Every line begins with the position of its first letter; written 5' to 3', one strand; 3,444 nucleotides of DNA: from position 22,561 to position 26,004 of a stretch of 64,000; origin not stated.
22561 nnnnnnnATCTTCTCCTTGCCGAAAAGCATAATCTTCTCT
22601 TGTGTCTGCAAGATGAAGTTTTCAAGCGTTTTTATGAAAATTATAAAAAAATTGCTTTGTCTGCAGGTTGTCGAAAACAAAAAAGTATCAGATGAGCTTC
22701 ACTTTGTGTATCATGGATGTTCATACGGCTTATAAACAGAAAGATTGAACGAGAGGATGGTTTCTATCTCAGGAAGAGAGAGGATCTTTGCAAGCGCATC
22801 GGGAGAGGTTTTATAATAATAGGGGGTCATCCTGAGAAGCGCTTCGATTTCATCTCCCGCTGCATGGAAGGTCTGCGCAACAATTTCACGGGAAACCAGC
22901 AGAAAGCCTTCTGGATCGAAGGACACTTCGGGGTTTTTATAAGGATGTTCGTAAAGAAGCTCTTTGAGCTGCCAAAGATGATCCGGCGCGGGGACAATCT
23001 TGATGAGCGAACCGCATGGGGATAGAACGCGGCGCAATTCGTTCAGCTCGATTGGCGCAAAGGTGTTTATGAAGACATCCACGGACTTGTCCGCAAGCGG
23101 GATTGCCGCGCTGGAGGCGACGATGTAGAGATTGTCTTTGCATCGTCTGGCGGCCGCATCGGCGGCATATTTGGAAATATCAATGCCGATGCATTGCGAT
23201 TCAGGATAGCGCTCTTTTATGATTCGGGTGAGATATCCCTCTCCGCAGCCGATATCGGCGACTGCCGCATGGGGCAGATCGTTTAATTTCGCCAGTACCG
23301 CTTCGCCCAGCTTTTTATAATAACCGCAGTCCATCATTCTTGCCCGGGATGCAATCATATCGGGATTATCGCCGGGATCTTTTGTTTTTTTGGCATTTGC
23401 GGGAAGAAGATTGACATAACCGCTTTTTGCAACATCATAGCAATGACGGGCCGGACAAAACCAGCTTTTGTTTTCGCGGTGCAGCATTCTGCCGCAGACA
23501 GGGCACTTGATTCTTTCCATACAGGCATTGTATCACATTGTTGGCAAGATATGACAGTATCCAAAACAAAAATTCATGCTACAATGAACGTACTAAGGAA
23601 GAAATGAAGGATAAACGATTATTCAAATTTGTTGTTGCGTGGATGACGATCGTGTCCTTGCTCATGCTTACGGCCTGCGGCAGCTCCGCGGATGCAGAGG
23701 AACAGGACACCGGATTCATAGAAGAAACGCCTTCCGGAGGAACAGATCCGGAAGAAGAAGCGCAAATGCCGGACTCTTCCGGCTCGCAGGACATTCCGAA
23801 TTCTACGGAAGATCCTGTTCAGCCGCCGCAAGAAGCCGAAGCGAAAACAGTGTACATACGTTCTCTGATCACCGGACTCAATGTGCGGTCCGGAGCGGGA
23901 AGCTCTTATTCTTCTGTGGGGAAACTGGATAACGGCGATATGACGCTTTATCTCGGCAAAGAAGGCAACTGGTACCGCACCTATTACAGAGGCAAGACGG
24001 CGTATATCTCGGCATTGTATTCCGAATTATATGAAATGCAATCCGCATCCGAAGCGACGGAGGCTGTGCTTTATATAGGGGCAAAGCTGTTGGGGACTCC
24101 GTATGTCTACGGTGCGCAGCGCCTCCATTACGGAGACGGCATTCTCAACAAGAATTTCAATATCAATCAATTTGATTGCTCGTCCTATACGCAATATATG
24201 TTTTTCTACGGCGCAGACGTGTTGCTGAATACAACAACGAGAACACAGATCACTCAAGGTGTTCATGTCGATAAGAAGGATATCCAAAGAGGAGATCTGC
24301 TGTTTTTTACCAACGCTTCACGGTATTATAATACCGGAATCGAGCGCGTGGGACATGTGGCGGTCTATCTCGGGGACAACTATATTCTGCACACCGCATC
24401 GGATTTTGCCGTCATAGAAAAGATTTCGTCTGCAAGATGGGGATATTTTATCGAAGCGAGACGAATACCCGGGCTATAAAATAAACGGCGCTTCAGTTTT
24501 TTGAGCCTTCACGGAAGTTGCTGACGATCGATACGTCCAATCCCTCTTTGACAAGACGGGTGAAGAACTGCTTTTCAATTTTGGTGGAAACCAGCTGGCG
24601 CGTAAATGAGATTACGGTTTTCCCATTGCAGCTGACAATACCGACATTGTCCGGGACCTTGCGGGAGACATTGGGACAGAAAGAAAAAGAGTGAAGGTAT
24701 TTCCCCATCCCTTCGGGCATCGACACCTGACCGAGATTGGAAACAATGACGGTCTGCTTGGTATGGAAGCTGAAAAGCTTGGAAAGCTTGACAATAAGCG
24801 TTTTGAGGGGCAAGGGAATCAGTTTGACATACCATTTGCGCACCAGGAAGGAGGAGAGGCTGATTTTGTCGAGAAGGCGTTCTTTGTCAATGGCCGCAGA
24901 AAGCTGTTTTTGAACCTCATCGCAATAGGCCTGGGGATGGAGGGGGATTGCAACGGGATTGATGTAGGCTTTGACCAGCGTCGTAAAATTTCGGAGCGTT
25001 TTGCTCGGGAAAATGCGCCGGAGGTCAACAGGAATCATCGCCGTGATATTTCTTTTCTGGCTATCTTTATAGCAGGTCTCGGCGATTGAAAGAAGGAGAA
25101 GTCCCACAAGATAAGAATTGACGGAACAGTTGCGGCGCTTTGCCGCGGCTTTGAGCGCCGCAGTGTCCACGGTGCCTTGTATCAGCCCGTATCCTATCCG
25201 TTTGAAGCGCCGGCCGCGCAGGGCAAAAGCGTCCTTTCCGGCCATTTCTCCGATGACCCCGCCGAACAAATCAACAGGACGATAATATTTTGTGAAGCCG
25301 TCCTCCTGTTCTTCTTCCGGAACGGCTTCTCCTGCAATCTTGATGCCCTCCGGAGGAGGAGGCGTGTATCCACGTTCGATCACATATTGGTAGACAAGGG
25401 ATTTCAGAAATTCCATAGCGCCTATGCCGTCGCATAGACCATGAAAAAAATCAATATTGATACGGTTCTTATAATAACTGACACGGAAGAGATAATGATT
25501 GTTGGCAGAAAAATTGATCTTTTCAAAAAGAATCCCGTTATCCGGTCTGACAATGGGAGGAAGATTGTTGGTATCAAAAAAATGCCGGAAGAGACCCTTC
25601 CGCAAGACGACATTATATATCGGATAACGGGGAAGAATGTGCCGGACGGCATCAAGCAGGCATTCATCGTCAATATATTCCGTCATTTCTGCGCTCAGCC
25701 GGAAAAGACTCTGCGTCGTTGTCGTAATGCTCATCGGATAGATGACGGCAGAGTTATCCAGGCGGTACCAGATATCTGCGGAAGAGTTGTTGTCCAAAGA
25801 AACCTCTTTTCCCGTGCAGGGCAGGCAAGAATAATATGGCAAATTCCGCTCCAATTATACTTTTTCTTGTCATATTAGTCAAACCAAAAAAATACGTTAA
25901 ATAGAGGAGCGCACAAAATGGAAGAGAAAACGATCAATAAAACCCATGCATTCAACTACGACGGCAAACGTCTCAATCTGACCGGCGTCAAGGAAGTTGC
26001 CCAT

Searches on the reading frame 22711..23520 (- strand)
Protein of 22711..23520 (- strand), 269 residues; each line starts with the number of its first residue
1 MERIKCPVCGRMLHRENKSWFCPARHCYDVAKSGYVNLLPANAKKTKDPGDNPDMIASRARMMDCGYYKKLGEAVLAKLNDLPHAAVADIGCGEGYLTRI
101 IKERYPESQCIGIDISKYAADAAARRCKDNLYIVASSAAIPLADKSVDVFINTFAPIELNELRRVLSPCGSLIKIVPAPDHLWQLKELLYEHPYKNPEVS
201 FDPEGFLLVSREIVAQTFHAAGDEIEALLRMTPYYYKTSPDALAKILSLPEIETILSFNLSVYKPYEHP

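Call 65: search_protein_families(library=pfam, proteins=[window:22711-23520:-], max_evalue=0.00001)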
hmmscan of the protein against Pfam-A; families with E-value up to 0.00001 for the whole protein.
window:22711-23520:- (269 aa): 6 families
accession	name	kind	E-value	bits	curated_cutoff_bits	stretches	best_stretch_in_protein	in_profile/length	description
PF21302.3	Zn_ribbon_RlmA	-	4.2e-18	65.5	27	1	5-47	2-44/44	RlmA, N-terminal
PF08241.18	Methyltransf_11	-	5.4e-12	46.6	21.2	1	89-172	2-93/95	Methyltransferase domain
PF13649.12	Methyltransf_25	-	9.1e-12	46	27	1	87-168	1-95/97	Methyltransferase domain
PF13847.12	Methyltransf_31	-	1.7e-08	34.7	27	1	85-173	5-108/145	Methyltransferase domain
PF08242.18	Methyltransf_12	-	3.1e-07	31.5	30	1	89-136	2-50/98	Methyltransferase domain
PF05175.20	MTS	-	9.4e-07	29.1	23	1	76-150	24-102/170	Methyltransferase small domain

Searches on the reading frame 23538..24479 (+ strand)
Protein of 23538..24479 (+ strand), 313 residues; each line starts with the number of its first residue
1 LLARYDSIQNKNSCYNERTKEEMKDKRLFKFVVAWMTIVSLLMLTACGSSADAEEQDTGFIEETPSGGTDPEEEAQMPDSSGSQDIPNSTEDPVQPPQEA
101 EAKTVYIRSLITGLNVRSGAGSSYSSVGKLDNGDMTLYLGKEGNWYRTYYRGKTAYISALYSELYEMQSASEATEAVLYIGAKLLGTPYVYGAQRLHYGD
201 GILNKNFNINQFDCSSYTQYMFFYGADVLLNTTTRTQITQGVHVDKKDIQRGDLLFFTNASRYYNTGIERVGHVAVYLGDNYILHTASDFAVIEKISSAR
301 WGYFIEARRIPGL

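Call 65: search_protein_families(library=pfam, proteins=[window:23538-24479:+], max_evalue=0.00001)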
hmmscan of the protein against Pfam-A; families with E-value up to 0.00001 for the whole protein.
window:23538-24479:+ (313 aa): 2 families
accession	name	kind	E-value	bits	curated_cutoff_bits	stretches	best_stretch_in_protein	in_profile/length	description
PF00877.26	NLPC_P60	-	1.3e-17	64.1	23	1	186-302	1-97/105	NlpC/P60 family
PF08239.17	SH3_3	-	6.5e-11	42.7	27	1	112-161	1-52/54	Bacterial SH3 domain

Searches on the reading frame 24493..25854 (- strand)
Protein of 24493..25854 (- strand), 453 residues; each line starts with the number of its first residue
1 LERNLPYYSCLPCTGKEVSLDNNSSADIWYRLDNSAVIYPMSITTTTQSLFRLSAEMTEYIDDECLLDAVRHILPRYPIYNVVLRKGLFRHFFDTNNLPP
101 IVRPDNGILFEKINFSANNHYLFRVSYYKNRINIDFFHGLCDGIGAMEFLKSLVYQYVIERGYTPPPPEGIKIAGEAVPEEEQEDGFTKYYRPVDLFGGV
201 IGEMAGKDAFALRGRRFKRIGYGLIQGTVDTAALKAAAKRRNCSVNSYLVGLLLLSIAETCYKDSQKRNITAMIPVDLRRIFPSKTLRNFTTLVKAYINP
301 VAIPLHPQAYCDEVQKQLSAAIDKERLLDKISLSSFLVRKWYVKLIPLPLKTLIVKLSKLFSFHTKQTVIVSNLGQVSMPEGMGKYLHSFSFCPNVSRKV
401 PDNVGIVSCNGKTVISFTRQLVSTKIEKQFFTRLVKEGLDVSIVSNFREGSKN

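Call 65: search_protein_families(library=pfam, proteins=[window:24493-25854:-], max_evalue=0.00001)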
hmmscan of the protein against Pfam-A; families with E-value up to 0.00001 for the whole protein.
window:24493-25854:- (453 aa): 1 family
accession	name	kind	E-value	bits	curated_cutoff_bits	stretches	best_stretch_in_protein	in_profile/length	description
PF16911.10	PapA_C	-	1.4e-08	34.9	30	1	230-323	16-112/203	Phthiocerol/phthiodiolone dimycocerosyl transferase C-terminus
